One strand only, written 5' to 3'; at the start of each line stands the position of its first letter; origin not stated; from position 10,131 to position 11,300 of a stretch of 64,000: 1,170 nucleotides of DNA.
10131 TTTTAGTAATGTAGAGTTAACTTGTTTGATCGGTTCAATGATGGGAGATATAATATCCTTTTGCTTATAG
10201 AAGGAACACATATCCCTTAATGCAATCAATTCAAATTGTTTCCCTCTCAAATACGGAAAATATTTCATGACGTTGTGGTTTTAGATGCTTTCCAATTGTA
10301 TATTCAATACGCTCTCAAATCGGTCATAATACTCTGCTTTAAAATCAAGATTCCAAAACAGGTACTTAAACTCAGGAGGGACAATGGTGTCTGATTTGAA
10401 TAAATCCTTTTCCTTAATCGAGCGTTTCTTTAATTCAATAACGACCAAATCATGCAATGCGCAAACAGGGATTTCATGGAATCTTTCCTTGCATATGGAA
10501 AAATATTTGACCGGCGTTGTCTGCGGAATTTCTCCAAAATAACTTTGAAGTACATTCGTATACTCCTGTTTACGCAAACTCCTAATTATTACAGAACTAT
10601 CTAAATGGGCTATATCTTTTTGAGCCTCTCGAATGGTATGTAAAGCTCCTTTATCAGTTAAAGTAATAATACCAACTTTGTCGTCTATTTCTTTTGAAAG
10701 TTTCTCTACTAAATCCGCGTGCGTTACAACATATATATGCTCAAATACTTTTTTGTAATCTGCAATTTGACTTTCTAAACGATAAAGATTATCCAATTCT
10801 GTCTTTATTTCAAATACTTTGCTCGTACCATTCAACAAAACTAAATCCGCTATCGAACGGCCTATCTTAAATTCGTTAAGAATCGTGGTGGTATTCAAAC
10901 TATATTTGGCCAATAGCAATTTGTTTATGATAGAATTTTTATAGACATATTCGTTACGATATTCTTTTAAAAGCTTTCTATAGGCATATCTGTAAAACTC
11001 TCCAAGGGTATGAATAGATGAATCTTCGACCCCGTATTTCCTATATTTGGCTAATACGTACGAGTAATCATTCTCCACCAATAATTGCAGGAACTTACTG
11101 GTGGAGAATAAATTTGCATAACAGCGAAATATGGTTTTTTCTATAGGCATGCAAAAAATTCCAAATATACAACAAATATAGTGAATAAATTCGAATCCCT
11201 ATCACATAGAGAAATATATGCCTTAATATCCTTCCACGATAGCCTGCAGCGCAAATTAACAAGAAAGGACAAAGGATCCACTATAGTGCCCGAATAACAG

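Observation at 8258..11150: AT-rich three-gene operon (PD-(D/E)xK sce7726-like, Beta-protein/sce7725-like, Cys-cluster-RES): candidate uncharacterised anti-phage / abortive-infection system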

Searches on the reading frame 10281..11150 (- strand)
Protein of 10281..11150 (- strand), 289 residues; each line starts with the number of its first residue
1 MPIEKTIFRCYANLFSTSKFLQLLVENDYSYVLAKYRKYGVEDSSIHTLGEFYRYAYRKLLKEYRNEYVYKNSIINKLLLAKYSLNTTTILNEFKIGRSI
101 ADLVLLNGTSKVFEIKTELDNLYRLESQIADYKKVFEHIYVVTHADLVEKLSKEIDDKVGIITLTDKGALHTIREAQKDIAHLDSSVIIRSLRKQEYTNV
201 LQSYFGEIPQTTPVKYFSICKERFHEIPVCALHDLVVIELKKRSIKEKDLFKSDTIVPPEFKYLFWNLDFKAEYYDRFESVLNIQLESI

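Call 3: search_protein_families(library=pfam, proteins=[window:10281-11150:-], max_evalue=1)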
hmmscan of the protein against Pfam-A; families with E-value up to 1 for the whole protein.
window:10281-11150:- (289 aa): 0 families

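Call 4: search_protein_families(library=padloc, proteins=[window:10281-11150:-], max_evalue=1)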
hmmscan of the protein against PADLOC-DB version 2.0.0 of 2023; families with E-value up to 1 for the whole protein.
window:10281-11150:- (289 aa): 1 family
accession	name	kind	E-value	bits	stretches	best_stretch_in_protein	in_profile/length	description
PDLC02989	cll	-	7.7e-21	73.1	1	64-252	4-192/265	-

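Call 5: search_protein_families(library=ncbifam, proteins=[window:10281-11150:-], max_evalue=1)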
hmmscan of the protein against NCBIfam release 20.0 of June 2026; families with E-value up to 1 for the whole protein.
window:10281-11150:- (289 aa): 1 family
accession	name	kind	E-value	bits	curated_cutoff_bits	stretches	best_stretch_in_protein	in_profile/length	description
NF033832.1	sce7726_fam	subfamily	1.1e-54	185.1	70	1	65-244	1-183/184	sce7726 family protein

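Call 8: search_protein_families(library=phrogs, proteins=[window:10281-11150:-], max_evalue=0.1)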
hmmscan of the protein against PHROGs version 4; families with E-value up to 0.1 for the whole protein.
window:10281-11150:- (289 aa): 6 families
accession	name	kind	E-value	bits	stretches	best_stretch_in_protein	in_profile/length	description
phrog_984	-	unknown function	4.8e-26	93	1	64-205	4-155/230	-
phrog_2776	-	unknown function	0.00013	22.7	1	69-200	18-146/181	-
phrog_28137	-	unknown function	0.001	19.9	1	37-121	32-117/161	-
phrog_14168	-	DNA, RNA and nucleotide metabolism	0.015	15.9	1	217-278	51-110/235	nuclease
phrog_23760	-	unknown function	0.031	14.8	1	49-108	86-142/222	-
phrog_2923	-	unknown function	0.095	14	0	134-193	52-107/109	-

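Call 30: find_homologous_proteins(query=window:10281-11150:-, max_evalue=0.001)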
Query window:10281-11150:- (289 aa): 475 proteins with E <= 0.001 among 1098 candidates; the best 120 are listed.
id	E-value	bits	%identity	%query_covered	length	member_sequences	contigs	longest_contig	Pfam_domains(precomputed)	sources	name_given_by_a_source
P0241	9.2e-181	618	99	100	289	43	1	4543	PF26915.1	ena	-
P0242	3.8e-178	609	96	100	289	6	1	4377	PF26915.1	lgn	-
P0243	2.2e-176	603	96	100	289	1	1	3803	PF26915.1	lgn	-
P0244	1.2e-147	509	81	99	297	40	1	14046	PF26915.1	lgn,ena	-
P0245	6.6e-144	497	78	100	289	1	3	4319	PF26915.1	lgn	-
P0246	2.0e-142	492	76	100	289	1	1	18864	PF26915.1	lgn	-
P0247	2.6e-119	416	68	98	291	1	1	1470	PF26915.1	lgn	-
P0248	9.5e-116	404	64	98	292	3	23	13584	PF26915.1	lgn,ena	-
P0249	6.5e-115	402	64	98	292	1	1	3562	PF26915.1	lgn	-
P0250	2.1e-113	397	64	98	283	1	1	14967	PF26915.1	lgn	-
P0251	5.7e-113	395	61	98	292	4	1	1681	PF26915.1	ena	-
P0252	5.1e-111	389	62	98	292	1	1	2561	PF26915.1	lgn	-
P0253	8.6e-110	385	61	97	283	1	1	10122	PF26915.1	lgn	-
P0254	1.1e-109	385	63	98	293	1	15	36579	PF26915.1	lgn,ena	-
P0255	5.2e-109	382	61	98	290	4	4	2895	PF26915.1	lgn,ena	-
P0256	1.4e-107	378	61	99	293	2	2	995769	PF26915.1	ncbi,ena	-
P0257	2.0e-107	377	61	98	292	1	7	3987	PF26915.1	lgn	-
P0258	6.3e-105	369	59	97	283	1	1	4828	PF26915.1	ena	-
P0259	7.0e-105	369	58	97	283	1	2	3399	PF26915.1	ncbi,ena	-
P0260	1.4e-104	368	59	98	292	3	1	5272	PF26915.1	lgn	-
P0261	4.6e-104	366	60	98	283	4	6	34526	PF26915.1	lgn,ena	-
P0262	1.7e-103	364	59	97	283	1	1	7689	PF26915.1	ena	-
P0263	5.3e-103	363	58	98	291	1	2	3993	PF26915.1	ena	-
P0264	6.8e-103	362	57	98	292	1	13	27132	PF26915.1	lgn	-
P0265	2.1e-102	361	58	97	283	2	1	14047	PF26915.1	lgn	-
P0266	6.5e-102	359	57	98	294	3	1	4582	PF26915.1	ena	-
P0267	7.7e-102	359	60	99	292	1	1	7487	PF26915.1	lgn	-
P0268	1.1e-101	358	58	98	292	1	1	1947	PF26915.1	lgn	-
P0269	1.4e-101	358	59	98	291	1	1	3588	PF26915.1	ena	-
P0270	1.6e-101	358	56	97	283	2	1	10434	PF26915.1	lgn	-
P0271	3.8e-101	357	59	98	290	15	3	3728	PF26915.1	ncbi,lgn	-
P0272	4.4e-101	356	57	99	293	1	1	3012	PF26915.1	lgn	-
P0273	2.1e-100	354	58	98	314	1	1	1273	PF26915.1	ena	-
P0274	1.3e-98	348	58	98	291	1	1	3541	PF26915.1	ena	-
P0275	5.0e-97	343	56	97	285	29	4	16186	PF26915.1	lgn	-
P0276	5.5e-96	340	57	98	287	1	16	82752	PF26915.1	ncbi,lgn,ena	-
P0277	3.9e-95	337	56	99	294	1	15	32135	PF26915.1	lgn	-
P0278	6.1e-92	326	56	94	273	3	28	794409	PF26915.1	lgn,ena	-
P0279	1.8e-89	318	52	97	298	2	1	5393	PF26915.1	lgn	-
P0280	4.1e-87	311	51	97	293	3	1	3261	PF26915.1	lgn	-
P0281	5.6e-87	310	50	99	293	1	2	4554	PF26915.1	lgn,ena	-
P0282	6.6e-86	307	50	99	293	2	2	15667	PF26915.1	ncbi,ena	-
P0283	2.5e-85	305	49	98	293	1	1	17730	PF26915.1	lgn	-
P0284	7.8e-85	303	54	96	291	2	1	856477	PF26915.1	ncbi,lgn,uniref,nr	ncbi:sce7726 family protein [uncultured Bacteroides sp.]|uniref:sce7726 family protein n=1 Tax=uncul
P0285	3.5e-80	288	49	97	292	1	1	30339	PF26915.1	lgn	-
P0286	4.7e-76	274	48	97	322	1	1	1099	PF26915.1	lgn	-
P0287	2.5e-74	269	47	97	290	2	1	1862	PF26915.1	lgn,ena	-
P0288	9.3e-74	267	49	98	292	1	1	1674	PF26915.1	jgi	jgi:hypothetical protein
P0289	1.0e-73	267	48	97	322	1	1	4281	PF26915.1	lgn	-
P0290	2.1e-73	266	51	95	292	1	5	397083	PF26915.1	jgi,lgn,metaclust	metaclust:\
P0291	4.9e-73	264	47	97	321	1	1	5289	PF26915.1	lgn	-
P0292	8.0e-73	264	48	97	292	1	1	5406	PF26915.1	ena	-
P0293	1.2e-72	263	48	97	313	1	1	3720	PF26915.1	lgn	-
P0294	1.5e-72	263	47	97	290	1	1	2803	PF26915.1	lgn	-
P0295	1.9e-72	262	48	97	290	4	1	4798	PF26915.1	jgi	jgi:hypothetical protein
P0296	1.9e-72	262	50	96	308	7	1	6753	PF26915.1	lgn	-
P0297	2.9e-72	262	49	96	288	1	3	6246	PF26915.1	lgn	-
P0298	6.8e-72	261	49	97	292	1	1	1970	PF26915.1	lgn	-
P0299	1.2e-71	260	49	95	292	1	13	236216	PF26915.1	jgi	jgi:hypothetical protein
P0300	1.3e-71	260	49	98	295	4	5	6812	PF26915.1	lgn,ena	-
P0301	3.3e-71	258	48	97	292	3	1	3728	PF26915.1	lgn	-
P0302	4.0e-71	258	49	96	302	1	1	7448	PF26915.1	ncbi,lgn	-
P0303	8.6e-71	257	49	97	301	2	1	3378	PF26915.1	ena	-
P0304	1.9e-70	256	48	95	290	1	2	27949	PF26915.1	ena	-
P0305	2.0e-70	256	46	98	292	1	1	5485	PF26915.1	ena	-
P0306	2.7e-70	255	56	77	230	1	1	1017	PF26915.1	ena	-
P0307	3.5e-70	255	47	95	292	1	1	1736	PF26915.1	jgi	jgi:hypothetical protein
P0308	9.9e-70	254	48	97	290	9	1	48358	PF26915.1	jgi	jgi:hypothetical protein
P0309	2.2e-69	252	47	97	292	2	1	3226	PF26915.1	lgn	-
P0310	2.4e-69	252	48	95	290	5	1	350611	PF26915.1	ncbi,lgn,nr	ncbi:MAG: sce7726 family protein [Bacteroidales bacterium]|nr:sce7726 family protein [Bacteroidales 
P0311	3.5e-69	252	47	99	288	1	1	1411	PF26915.1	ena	-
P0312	2.2e-68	249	49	92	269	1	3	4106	PF26915.1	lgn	-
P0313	4.1e-68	248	48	96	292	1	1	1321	PF26915.1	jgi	-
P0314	6.9e-68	248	47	95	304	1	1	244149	PF26915.1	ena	-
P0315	2.0e-66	243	48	96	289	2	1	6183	PF26915.1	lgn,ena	-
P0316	5.5e-66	241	45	99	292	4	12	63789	PF26915.1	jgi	jgi:hypothetical protein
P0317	2.5e-63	233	42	95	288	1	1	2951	PF26915.1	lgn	-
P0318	4.0e-63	232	45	96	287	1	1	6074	PF26915.1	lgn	-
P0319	1.6e-61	227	53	76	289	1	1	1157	PF26915.1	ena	-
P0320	8.7e-60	221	42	95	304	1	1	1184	PF26915.1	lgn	-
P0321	1.7e-59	220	44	94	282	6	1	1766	PF26915.1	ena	-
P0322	1.2e-57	214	43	95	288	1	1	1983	PF26915.1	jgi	jgi:hypothetical protein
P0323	5.0e-57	212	58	62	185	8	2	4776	PF26915.1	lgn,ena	-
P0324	5.6e-57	212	41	95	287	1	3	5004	PF26915.1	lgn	-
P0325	1.6e-56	210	42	94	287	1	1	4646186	PF26915.1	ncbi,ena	-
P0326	2.4e-56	210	40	91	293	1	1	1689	PF26915.1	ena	-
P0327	2.5e-56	210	39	95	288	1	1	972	PF26915.1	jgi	jgi:hypothetical protein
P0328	4.9e-56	209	42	85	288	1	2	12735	PF26915.1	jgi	jgi:hypothetical protein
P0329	4.7e-55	205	40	91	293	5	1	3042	PF26915.1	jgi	jgi:hypothetical protein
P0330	5.1e-55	205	44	78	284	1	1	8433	PF26915.1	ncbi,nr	ncbi:MAG: sce7726 family protein [Bacteroidia bacterium]|nr:sce7726 family protein [Bacteroidia bact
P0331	6.7e-55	205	40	91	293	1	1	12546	PF26915.1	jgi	-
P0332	6.7e-55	205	39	96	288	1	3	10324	PF26915.1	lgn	-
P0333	1.1e-54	204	39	95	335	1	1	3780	PF26915.1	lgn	-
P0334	1.5e-54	204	41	90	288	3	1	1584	PF26915.1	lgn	-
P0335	2.0e-54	203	39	97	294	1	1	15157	PF26915.1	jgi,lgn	jgi:hypothetical protein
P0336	2.3e-54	203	45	85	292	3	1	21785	PF26915.1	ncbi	ncbi:sce7726 family protein [Phocaeicola sp.]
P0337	2.5e-54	203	40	96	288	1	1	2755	PF26915.1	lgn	-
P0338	2.5e-54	203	43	95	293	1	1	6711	PF26915.1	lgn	-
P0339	2.8e-54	203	39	91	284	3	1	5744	PF26915.1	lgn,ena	-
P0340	8.6e-54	201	38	96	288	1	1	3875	PF26915.1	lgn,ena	-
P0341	9.1e-54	201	39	96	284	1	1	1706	PF26915.1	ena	-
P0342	1.2e-53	201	40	91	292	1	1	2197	PF26915.1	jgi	jgi:hypothetical protein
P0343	1.8e-53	200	41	96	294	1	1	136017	PF26915.1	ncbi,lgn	ncbi:MAG: sce7726 family protein [Bacteroidota bacterium]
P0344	1.9e-53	200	39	91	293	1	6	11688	PF26915.1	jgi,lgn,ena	-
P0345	1.9e-53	200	41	99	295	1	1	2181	PF26915.1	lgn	-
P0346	2.3e-53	200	39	96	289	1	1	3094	PF26915.1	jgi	jgi:uncharacterized protein (UPF0305 family)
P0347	2.7e-53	200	43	82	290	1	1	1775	PF26915.1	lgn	-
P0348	5.8e-53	199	43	78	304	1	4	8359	PF26915.1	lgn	-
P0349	7.2e-53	198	44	83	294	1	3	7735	PF26915.1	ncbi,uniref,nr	ncbi:sce7726 family protein [Aquimarina algiphila]|uniref:Sce7726 family protein n=1 Tax=Aquimarina 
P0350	9.0e-53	198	39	96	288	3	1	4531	PF26915.1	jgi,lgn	-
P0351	1.0e-52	198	40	96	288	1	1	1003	PF26915.1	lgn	-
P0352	2.6e-52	196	41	89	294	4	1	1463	PF26915.1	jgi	-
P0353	3.7e-52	196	44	83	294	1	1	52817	PF26915.1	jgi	jgi:hypothetical protein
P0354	3.8e-52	196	41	96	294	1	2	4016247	PF26915.1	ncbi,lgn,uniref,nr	ncbi:hypothetical protein EJ994_10575 [Maribacter sp. MJ134]|uniref:sce7726 family protein n=1 Tax=M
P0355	4.3e-52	196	41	95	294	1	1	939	PF26915.1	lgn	-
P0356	7.6e-52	195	42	88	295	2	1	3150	PF26915.1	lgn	-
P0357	1.2e-51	194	40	95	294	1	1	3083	PF26915.1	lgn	-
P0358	1.8e-51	194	40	94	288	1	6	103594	PF26915.1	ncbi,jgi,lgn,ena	-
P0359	1.8e-51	194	40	94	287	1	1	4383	PF26915.1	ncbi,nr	ncbi:MAG TPA: hypothetical protein DCQ58_06585, partial [Saprospirales bacterium]|nr:hypothetical pr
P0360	2.0e-51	194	43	94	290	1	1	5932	PF26915.1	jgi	-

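Call 53: predict_structure(alignment_id=A2)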
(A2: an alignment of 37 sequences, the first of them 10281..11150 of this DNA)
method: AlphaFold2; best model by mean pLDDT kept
length: 289 residues; sequences in the alignment: 37
mean_pLDDT: 95.1   pTM: 0.91
mean pLDDT of the five models: 95.1, 95.0, 94.8, 94.5, 93.8
residues with pLDDT >= 90: 266; 70-90: 20; 50-70: 3; < 50: 0
segments of 3 or more residues with pLDDT < 50: none
pLDDT, mean of each block of 10 residues (from residue 1): 79 97 96 93 92 96 94 97 95 96 96 93 94 98 94 95 93 97 98 98 98 97 98 98 96 97 97 95 90
secondary structure, 60 per line:
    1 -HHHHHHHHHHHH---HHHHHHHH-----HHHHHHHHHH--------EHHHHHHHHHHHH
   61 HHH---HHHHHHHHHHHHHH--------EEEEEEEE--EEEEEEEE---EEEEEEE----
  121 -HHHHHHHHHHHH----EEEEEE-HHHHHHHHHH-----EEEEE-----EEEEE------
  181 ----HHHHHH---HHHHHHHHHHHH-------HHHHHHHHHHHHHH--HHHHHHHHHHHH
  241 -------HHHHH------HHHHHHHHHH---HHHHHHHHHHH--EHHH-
elements in order: H2-13 H17-24 H30-39 H49-63 H67-80 E89-96 E99-106 E110-116 H122-133 E138-143 H145-154 E160-164 E170-174 H185-190 H194-205 H213-226 H229-240 H248-252 H259-268 H272-282

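Call 57: fold_search(model_id=the predicted structure, library=pdb)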
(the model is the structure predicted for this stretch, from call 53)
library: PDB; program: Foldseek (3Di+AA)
matches with E <= 10: 144; with E <= 0.001: 1
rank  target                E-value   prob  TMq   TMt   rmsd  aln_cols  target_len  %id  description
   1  3dnx                  7.1e-05  1.00  0.31  0.55   7.1       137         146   14  SPO1766 protein of unknown function from Silicibacter pomeroyi. (released 2008-09-02)
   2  1y88                  2.2e-02  0.91  0.25  0.37  15.0       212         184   12  Crystal Structure of Protein of Unknown Function AF1548 (released 2004-12-21)
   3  4dav_A                2.8e-02  0.97  0.22  0.27   7.3       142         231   15  The structure of Pyrococcus Furiosus SfsA in complex with DNA (released 2014-10-01)
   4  4dap                  6.0e-02  0.84  0.21  0.25   7.8       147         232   12  The structure of Escherichia coli SfsA (released 2013-08-14)
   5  3k5m_A                7.4e-02  0.15  0.14  0.07  14.7       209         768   12  Crystal structure of E.coli Pol II-abasic DNA-ddGTP Lt(-2, 2) ternary complex (released 2010-02-02)
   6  2vld_A                9.7e-02  0.98  0.24  0.29   4.0       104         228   16  crystal structure of a repair endonuclease from Pyrococcus abyssi (released 2009-05-19)
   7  3k59_A                1.4e-01  0.18  0.14  0.07  14.6       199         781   10  Crystal structure of E.coli Pol II-normal DNA-dCTP ternary complex (released 2010-02-09)
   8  2vld_B                1.7e-01  0.89  0.22  0.27   4.6       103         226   16  crystal structure of a repair endonuclease from Pyrococcus abyssi (released 2009-05-19)
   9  2ph7_A                1.7e-01  0.57  0.26  0.33  12.0       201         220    9  Crystal structure of AF2093 from Archaeoglobus fulgidus (released 2007-05-08)
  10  6g2d_C                2.5e-01  0.35  0.24  0.05  10.9       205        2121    9  Citrate-induced acetyl-CoA carboxylase (ACC-Cit) filament at 5.4 A resolution (released 2018-06-13)
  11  4d1q_A                3.1e-01  0.07  0.13  0.09  18.1       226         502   12  Hermes transposase bound to its terminal inverted repeat (released 2014-07-30)
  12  8q44_B                3.2e-01  0.33  0.24  0.17  11.1       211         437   14  Crystal structure of cA4-bound Can2 (E364R) in complex with oligo-T DNA (released 2023-11-22)
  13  6s2e_A                3.2e-01  0.11  0.16  0.07  14.0       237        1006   14  Cryo-EM structure of Ctf18-1-8 in complex with the catalytic domain of DNA polymerase epsilon (released 2020-07-08)
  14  5gke_A                3.6e-01  0.75  0.22  0.26   4.7       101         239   16  Structure of EndoMS-dsDNA1 complex (released 2016-11-02)
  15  8ps5_A                3.6e-01  0.20  0.22  0.17  18.8       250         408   11  Escherichia coli SduA complex bound to DNA (released 2025-01-22)
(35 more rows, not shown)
